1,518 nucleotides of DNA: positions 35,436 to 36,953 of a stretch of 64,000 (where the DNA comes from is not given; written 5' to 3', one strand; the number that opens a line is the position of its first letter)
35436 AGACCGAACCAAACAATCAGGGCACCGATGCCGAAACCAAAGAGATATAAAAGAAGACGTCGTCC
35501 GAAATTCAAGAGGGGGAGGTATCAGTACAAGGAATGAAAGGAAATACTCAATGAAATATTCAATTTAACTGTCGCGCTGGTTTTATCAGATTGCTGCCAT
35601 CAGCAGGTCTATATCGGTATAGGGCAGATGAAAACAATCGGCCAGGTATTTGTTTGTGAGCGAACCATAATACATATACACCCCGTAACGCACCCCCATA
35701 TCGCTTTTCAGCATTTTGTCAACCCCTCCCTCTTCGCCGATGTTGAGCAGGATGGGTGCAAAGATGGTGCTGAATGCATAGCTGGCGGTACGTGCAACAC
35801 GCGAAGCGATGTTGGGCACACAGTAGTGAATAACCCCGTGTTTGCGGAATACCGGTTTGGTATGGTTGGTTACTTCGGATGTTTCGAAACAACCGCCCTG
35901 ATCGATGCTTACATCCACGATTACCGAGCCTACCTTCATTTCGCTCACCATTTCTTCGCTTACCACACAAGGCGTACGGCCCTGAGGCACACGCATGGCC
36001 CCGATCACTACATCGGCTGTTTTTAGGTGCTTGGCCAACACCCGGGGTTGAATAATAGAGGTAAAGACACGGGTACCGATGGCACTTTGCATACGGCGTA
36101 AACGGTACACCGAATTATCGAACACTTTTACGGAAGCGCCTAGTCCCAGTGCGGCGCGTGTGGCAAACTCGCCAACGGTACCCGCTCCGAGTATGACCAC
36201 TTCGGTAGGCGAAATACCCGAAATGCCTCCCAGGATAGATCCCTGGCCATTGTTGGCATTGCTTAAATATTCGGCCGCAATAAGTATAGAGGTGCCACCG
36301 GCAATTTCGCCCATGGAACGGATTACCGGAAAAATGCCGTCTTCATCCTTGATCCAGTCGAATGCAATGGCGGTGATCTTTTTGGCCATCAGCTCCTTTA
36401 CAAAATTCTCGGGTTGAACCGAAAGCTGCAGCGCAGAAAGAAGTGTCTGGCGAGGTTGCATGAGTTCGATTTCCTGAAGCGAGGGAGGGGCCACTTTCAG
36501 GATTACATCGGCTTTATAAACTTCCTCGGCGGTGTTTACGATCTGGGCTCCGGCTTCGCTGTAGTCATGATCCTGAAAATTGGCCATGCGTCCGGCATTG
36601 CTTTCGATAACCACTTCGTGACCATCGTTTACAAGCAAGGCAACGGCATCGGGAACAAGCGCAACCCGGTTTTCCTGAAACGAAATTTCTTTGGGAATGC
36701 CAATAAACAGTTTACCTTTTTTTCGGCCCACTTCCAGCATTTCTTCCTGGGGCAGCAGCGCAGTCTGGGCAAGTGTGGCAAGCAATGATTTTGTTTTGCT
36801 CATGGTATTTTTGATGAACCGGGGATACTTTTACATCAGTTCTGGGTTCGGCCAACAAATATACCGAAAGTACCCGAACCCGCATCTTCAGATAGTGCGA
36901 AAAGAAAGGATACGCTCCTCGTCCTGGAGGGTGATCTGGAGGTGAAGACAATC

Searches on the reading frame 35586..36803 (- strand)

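Call 76: search_protein_families(library=pfam, proteins=[window:35586-36803:-], max_evalue=0.00001)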
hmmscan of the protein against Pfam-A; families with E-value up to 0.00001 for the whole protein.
window:35586-36803:- (405 aa): 2 families
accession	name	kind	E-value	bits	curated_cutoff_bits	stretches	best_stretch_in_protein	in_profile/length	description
PF01262.27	AlaDh_PNT_C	-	9.4e-66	221.7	23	1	172-385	1-214/214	Alanine dehydrogenase/PNT, C-terminal domain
PF05222.21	AlaDh_PNT_N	-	8.5e-39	133.3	30.4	1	35-168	1-136/136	Alanine dehydrogenase/PNT, N-terminal domain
